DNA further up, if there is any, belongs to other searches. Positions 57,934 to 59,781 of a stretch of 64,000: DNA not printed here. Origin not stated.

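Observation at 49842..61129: Candidate undescribed catabolic island: corrinoid-less MttB-superfamily methyltransferase with a TMADH/StcD-type flavin-FeS demethylase, creatininase, deaminase, FAD oxidase and VanB-type reductase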

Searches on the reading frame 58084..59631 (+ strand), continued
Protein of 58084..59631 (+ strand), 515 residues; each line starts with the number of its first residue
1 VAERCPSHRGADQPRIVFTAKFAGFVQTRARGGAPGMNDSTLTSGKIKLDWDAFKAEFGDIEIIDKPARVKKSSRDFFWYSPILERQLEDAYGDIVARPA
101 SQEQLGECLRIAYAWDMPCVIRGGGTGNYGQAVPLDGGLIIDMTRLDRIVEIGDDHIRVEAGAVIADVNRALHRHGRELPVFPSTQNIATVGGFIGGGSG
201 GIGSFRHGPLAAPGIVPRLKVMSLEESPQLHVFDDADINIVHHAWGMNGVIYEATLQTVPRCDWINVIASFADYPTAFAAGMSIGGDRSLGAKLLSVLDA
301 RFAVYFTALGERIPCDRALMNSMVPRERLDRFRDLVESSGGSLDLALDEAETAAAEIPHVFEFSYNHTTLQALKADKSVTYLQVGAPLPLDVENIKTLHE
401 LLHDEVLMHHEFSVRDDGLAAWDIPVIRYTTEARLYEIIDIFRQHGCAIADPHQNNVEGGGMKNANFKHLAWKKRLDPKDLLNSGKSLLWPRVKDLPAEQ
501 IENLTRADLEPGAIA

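Call 53: search_protein_families(library=pfam, proteins=[L011:10674-13187:-, L011:1174-2094:+, L011:6801-7850:+, L011:9192-10580:+, L029:16903-18093:+, L029:19174-20724:+, L084:12970-13944:+, L040:12943-14142:+, L027:16738-18792:+], max_evalue=0.00001)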
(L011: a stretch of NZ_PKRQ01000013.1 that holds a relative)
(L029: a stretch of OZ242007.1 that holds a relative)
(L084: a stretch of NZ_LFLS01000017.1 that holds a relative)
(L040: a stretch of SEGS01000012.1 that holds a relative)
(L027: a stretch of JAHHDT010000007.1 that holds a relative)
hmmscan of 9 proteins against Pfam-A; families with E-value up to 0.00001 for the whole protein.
L011:10674-13187:- (837 aa): 4 families
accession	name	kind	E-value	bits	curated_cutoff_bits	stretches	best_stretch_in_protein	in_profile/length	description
PF01266.30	DAO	-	2.2e-65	222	27.9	1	40-397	2-353/353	FAD dependent oxidoreductase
PF01571.26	GCV_T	-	6.3e-58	196.4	25.6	1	457-725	2-253/255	Aminomethyltransferase folate-binding domain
PF16350.10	FAO_M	-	2.3e-17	63.4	27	1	400-453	1-55/56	FAD dependent oxidoreductase central domain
PF08669.17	GCV_T_C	-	1.2e-14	54.4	25.9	1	753-829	4-80/80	Glycine cleavage T-protein C-terminal barrel domain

L011:1174-2094:+ (306 aa): 1 family
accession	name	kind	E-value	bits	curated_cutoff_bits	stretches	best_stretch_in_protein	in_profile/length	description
PF00892.27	EamA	-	2.2e-25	89.9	28.2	2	27-156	4-133/135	EamA-like transporter family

L011:6801-7850:+ (349 aa): 2 families
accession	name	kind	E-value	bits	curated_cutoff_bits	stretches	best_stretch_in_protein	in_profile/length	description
PF13416.11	SBP_bac_8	-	1.3e-16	61.7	27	1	64-300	28-262/279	Bacterial extracellular solute-binding protein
PF13343.11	SBP_bac_6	-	6.3e-11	42.7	24.6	1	83-296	21-217/245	Bacterial extracellular solute-binding protein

L011:9192-10580:+ (462 aa): 2 families
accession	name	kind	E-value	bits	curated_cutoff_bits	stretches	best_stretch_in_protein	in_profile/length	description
PF03972.19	MmgE_PrpD_N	-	7.5e-42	143.7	32.1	1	24-254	2-229/244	MmgE/PrpD N-terminal domain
PF19305.4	MmgE_PrpD_C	-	7e-32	111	32.1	1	277-436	1-162/173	MmgE/PrpD C-terminal domain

L029:16903-18093:+ (396 aa): 1 family
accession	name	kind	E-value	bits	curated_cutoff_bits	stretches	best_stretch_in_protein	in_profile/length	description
PF00155.27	Aminotran_1_2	-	8.5e-63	213.1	19.7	1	45-385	3-360/361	Aminotransferase class I and II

L029:19174-20724:+ (516 aa): 1 family
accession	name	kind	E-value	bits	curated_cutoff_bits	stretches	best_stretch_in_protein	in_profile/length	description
PF06253.16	MTTB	-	1.5e-201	670.2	25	1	8-511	4-500/500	Trimethylamine methyltransferase (MTTB)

L084:12970-13944:+ (324 aa): 3 families
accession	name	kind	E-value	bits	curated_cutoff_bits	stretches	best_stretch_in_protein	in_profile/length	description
PF00111.32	Fer2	-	1.6e-10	41.2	21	1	246-313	4-74/77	2Fe-2S iron-sulfur cluster binding domain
PF00175.26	NAD_binding_1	-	5.2e-08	33.9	22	1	116-211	1-108/109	Oxidoreductase NAD-binding domain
PF22290.1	DmmA-like_N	-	4.6e-07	30.8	33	1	103-215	10-115/124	Dimethylamine monooxygenase subunit DmmA-like, N-terminal domain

L040:12943-14142:+ (399 aa): 2 families
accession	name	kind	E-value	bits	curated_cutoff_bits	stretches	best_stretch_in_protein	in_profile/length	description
PF08362.16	TetR_C_3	-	3.3e-29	102.2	25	1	257-397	1-141/143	YcdC-like protein, C-terminal region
PF00440.29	TetR_N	-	8.2e-10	38.8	24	1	210-255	1-46/47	Bacterial regulatory proteins, tetR family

L027:16738-18792:+ (684 aa): 6 families
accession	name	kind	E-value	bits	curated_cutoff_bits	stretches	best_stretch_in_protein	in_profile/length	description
PF14559.12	TPR_19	-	2.7e-11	44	25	0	189-237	5-53/68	Tetratricopeptide repeat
PF07719.23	TPR_2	-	2.9e-09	36.8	27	0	517-549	1-33/34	Tetratricopeptide repeat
PF13414.12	TPR_11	-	1.1e-07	31.9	26.8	0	524-565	1-42/42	TPR repeat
PF13428.12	TPR_14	-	4e-07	30.5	23.5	0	517-557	1-41/44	Tetratricopeptide repeat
PF13431.12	TPR_17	-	4.4e-06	27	24.4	0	540-571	2-33/34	Tetratricopeptide repeat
PF13181.12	TPR_8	-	7.1e-06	26.2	25.7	0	519-549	3-33/34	Tetratricopeptide repeat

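Call 60: search_dna_similar(query=window:58192-59631:+, collection=plasmids, mode=protein, max_rows=45, rows=spread)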
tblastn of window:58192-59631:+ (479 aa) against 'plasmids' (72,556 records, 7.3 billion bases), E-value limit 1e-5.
Records with a match: 188; places in all: 190; records where one place covers at least 80% of the query: 141.
Best place of each record, by identity: <60% 188.
By first word of the organism name: Rhizobium 109; Paraburkholderia 9; Klebsiella 7; Pantoea 5; Parageobacillus 5; Roseibium 5; Agrobacterium 4; Labrenzia 4; Haladaptatus 3; Pseudosulfitobacter 2; and 30 more.
By predicted mobility (MOB-suite, as given by PLSDB): non-mobilizable 119; conjugative 65; mobilizable 4.
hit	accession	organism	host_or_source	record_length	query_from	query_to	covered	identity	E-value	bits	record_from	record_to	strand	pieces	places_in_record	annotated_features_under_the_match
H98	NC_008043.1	Ruegeria sp. TM1040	-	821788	13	466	95%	51.1%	5e-135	437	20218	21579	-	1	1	FAD-binding oxidoreductase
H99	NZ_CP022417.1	Pseudosulfitobacter pseudonitzschiae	Skeletonema marinoi strain RO5AC,Cell ...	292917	14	454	92%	40.3%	2e-93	317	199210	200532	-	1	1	FAD-binding oxidoreductase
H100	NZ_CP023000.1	Rhizobium sp. 11515TR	Cell culture,agricultural soil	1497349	14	454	92%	39.5%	5e-84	290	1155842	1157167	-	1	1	record has no annotation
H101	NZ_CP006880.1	Rhizobium gallicum bv. gallicum R602sp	Phaseolus vulgaris,whole ...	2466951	14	454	92%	39.3%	3e-83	287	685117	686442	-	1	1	record has no annotation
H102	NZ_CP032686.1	Rhizobium sp. CCGE531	Phaseolus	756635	14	454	92%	39.1%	2e-83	288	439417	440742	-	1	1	FAD-binding oxidoreductase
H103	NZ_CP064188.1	Rhizobium sp. 007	Onobrychis viciifolia,cell culture,root ...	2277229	14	454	92%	38.8%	8e-82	283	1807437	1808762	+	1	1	none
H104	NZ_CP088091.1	Rhizobium laguerreae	cell culture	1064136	14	454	92%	38.8%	3e-81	282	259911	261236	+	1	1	none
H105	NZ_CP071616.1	Rhizobium bangladeshense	lentil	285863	14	454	92%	38.8%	8e-81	280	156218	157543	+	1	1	FAD-binding oxidoreductase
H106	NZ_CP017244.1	Rhizobium etli 8C-3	Phaseolus vulgaris,cell culture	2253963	14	454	92%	38.6%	1e-81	283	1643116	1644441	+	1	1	record has no annotation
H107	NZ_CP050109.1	Rhizobium leguminosarum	Trifolium repens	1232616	14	454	92%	38.6%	3e-81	281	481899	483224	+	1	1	record has no annotation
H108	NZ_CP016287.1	Rhizobium leguminosarum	Vavilovia formosa,cell culture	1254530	14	454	92%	38.6%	5e-81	281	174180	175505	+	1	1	record has no annotation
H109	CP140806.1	Rhizobium johnstonii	Trifolium pratense,whole organism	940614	14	454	92%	38.6%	2e-80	280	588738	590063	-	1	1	FAD-binding oxidoreductase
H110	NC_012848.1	Rhizobium leguminosarum bv. trifolii WSM1325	-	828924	14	454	92%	38.4%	3e-81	282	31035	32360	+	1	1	FAD-binding oxidoreductase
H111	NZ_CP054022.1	Rhizobium indicum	Pisum sativum l. (pea),Pure culture,Pea ...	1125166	14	454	92%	38.4%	4e-81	281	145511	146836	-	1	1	record has no annotation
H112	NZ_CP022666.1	Rhizobium leguminosarum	single cell,root nodules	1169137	14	454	92%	38.4%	4e-81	281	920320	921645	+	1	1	record has no annotation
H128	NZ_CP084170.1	Klebsiella pneumoniae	Homo sapiens,blood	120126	17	454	91%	35.9%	1e-65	236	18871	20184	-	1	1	FAD-binding oxidoreductase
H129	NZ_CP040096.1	Pantoea sp. SO10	whole organism,soil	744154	24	461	91%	35.2%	1e-68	245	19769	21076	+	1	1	FAD-binding oxidoreductase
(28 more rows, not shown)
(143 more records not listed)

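Call 61: get_annotated_region(hit=H128, flank=9000)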
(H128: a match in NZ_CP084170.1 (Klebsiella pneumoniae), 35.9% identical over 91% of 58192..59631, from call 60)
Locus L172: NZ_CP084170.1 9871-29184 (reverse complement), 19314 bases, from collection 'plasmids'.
description: Klebsiella pneumoniae strain B17602 plasmid p2B17602, complete sequence
organism: Klebsiella pneumoniae (NCBI taxid 573)
taxonomy: Bacteria; Pseudomonadota; Gammaproteobacteria; Enterobacterales; Enterobacteriaceae; Klebsiella; Klebsiella pneumoniae
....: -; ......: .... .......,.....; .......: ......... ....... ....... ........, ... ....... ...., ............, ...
typing (MOB-suite, as given by PLSDB): non-mobilizable
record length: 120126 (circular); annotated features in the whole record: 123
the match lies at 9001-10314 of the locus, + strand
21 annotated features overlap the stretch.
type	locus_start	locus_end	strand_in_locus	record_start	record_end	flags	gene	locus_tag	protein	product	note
CDS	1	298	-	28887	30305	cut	-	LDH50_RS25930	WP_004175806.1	amidohydrolase family protein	-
CDS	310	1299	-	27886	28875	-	-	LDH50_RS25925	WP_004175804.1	ABC transporter substrate-binding protein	-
CDS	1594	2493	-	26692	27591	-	-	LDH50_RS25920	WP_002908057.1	LysR family transcriptional regulator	GO:0006355 - regulation of DNA-templated transcription [Evidence IEA]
CDS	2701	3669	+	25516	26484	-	-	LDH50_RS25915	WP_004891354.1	PDR/VanB family oxidoreductase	-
CDS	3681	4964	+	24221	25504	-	-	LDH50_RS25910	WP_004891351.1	amidohydrolase family protein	-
CDS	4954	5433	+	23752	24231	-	-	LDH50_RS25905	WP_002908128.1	RidA family protein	-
CDS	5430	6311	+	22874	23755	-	-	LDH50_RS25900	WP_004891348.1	creatininase family protein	-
CDS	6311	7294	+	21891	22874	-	-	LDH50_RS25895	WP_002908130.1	ABC transporter substrate-binding protein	-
CDS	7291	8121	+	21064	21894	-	-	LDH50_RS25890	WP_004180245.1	ABC transporter ATP-binding protein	-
CDS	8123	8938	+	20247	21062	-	-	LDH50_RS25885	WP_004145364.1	ABC transporter permease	-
CDS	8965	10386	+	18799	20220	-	-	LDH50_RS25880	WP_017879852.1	FAD-binding oxidoreductase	-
CDS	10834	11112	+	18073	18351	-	-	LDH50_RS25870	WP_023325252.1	hypothetical protein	-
CDS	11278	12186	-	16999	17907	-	-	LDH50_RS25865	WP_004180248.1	DUF535 family protein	-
CDS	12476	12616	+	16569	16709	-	-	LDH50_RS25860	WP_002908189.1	hypothetical protein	-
CDS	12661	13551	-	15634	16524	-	-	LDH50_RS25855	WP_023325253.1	LysR family transcriptional regulator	GO:0006355 - regulation of DNA-templated transcription [Evidence IEA]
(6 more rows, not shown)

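Call 62: get_annotated_region(hit=H129, flank=9000)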
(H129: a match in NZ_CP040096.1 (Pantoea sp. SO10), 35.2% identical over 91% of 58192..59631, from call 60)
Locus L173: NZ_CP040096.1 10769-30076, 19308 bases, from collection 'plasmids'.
description: Pantoea sp. SO10 plasmid unnamed1, complete sequence
organism: Pantoea sp. SO10 (NCBI taxid 2575375)
taxonomy: Bacteria; Pseudomonadota; Gammaproteobacteria; Enterobacterales; Erwiniaceae; Pantoea; Pantoea sp. SO10
host: -; source: whole organism,soil; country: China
typing (MOB-suite, as given by PLSDB): non-mobilizable; replicon rep_cluster_1232
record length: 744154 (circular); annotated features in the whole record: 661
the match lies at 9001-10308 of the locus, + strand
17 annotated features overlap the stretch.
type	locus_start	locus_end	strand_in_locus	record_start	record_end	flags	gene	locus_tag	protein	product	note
CDS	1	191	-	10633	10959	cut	-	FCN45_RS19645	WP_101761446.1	hypothetical protein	-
CDS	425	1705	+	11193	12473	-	-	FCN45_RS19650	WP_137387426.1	glycoside hydrolase family 10 protein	-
CDS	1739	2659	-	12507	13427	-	-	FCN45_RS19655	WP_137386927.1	LysR substrate-binding domain-containing protein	-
CDS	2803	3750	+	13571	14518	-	-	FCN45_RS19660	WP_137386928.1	PDR/VanB family oxidoreductase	-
CDS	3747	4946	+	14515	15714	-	-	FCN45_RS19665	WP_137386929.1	amidohydrolase family protein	-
CDS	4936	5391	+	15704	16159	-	-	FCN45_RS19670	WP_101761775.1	RidA family protein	-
CDS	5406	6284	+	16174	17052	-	-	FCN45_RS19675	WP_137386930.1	creatininase family protein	-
CDS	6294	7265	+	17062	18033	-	-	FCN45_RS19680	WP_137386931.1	ABC transporter substrate-binding protein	-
CDS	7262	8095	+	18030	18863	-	-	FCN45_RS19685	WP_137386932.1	ABC transporter ATP-binding protein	GO:0006810 - transport [Evidence IEA]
CDS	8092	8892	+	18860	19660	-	-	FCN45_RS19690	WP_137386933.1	ABC transporter permease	-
CDS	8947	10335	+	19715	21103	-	-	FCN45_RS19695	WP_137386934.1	FAD-binding oxidoreductase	-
CDS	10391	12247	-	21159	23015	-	-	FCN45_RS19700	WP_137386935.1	hypothetical protein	-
CDS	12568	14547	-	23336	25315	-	-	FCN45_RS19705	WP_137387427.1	autotransporter domain-containing protein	-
CDS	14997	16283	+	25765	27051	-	-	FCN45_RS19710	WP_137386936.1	PAS domain-containing methyl-accepting chemotaxis protein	GO:0006935 - chemotaxis [Evidence IEA]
CDS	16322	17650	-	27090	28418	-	-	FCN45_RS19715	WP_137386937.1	FAD-binding oxidoreductase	-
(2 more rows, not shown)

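Call 82: predict_structure(protein=window:58192-59631:+)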
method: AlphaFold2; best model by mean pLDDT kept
length: 479 residues; sequences in the alignment: 1
mean_pLDDT: 33.8   pTM: 0.23
mean pLDDT of the five models: 33.8, 28.6, 27.4, 26.8, 26.5
residues with pLDDT >= 90: 0; 70-90: 0; 50-70: 37; < 50: 442
segments of 3 or more residues with pLDDT < 50: 1-300, 302-307, 309-357, 368-390, 412-458, 468-479
pLDDT, mean of each block of 10 residues (from residue 1): 29 37 32 30 31 28 36 41 35 27 33 32 31 30 25 27 23 22 22 24 24 25 24 29 29 33 29 28 35 43 45 39 24 27 39 45 53 34 38 53 60 40 26 28 43 44 52 36
secondary structure, 60 per line:
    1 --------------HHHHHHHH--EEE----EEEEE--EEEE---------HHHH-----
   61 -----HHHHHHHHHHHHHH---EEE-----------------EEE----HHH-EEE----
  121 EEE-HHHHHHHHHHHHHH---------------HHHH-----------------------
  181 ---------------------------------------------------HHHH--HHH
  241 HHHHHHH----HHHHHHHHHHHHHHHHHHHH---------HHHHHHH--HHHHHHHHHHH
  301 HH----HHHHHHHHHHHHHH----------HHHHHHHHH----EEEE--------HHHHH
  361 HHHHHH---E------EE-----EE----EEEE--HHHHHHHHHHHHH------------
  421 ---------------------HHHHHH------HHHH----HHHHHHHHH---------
elements in order: H15-22 E25-27 E32-36 E39-42 H52-55 H66-79 E83-85 E103-105 E114-116 E121-123 H125-138 H154-157 H232-235 H238-247 H252-271 H281-287 H290-302 H307-320 H331-339 E344-347 H356-366 E390-393 H396-408 H442-447 H454-457 H462-470
